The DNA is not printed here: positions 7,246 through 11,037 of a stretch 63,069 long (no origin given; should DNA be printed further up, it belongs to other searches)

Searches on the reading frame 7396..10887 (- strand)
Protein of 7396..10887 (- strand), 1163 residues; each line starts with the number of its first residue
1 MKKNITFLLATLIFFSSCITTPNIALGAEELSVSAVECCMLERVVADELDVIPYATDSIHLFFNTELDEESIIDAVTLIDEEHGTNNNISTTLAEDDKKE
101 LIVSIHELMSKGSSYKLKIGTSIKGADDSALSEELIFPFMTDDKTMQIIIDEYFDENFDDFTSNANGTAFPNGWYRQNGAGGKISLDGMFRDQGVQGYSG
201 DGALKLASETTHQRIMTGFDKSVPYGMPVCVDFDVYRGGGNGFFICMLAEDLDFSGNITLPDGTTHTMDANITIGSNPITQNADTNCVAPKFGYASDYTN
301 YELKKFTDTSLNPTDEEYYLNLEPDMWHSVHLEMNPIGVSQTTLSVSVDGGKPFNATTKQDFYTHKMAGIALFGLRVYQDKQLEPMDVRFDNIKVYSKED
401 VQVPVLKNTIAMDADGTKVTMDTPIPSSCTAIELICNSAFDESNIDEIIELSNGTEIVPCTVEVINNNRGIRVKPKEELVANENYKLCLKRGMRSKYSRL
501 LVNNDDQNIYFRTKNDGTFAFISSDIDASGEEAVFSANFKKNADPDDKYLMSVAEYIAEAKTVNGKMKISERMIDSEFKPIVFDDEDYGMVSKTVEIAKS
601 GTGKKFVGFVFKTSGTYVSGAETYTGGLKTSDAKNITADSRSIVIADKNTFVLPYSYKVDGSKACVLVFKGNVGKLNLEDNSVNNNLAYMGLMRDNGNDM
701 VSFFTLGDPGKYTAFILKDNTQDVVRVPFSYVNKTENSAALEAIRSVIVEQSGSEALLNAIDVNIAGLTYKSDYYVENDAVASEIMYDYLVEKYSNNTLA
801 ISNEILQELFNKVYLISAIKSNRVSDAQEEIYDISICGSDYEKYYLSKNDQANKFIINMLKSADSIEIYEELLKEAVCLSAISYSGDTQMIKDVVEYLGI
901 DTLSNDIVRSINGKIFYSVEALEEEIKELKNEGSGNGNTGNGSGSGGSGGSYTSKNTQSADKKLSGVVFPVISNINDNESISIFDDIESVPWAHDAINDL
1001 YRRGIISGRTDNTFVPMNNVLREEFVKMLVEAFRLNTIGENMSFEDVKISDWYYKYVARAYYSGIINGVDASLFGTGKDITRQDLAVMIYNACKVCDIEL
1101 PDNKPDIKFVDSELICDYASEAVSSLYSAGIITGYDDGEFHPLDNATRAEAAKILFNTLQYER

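Call 67: search_protein_families(library=pfam, proteins=[window:7396-10887:-], max_evalue=0.00001)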
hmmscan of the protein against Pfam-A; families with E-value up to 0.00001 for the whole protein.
window:7396-10887:- (1163 aa): 2 families
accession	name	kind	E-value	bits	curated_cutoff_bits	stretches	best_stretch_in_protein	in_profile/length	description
PF00395.25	SLH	-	8.3e-35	119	20.8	3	984-1025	2-43/44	S-layer homology domain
PF13205.12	Big_5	-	3.7e-09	37.7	23.6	0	56-141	22-105/105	Bacterial Ig-like domain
